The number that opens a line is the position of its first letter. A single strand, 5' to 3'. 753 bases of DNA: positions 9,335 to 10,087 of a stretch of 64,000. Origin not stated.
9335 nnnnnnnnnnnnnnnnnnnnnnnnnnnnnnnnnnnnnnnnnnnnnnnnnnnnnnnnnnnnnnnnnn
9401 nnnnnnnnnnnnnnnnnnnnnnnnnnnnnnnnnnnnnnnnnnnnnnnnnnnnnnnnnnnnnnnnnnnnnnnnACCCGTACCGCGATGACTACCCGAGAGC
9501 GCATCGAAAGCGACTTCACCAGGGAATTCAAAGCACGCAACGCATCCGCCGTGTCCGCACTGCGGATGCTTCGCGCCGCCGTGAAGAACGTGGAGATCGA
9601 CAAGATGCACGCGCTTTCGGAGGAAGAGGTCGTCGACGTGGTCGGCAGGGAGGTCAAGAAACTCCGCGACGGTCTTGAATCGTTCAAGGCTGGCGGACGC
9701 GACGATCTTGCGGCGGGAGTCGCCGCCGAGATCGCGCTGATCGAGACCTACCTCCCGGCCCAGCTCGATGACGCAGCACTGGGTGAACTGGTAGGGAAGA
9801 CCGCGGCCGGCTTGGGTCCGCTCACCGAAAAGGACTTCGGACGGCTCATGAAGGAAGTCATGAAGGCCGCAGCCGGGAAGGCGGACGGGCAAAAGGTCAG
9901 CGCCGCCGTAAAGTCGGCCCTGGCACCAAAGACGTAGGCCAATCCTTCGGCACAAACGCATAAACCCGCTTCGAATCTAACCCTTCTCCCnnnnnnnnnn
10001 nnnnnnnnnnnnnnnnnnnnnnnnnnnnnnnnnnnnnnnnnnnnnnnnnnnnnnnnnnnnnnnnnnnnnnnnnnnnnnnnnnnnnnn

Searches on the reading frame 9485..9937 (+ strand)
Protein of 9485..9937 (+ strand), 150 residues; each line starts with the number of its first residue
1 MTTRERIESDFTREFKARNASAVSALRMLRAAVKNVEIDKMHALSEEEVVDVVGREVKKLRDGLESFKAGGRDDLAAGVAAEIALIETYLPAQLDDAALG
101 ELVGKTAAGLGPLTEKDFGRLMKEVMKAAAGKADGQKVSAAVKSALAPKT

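Call 3: search_protein_families(library=pfam, proteins=[window:9485-9937:+], max_evalue=1)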
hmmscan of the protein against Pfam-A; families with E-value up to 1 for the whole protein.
window:9485-9937:+ (150 aa): 5 families
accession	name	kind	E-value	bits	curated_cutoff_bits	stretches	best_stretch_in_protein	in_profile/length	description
PF09424.15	YqeY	-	9.7e-40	136.4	27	1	4-146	1-143/143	Yqey-like protein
PF06224.18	AlkZ-like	-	0.0035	17.5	25.9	1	74-123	141-195/329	DNA glycosylase AlkZ-like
PF02637.23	GatB_Yqey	-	0.004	17.5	27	1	116-146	118-148/148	GatB domain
PF14203.11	TTRAP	-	0.052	14.2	27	0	82-121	23-58/62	Putative transposon-transfer assisting protein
PF05369.18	MtmB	-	0.34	10.1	25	0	76-132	331-390/450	Monomethylamine methyltransferase MtmB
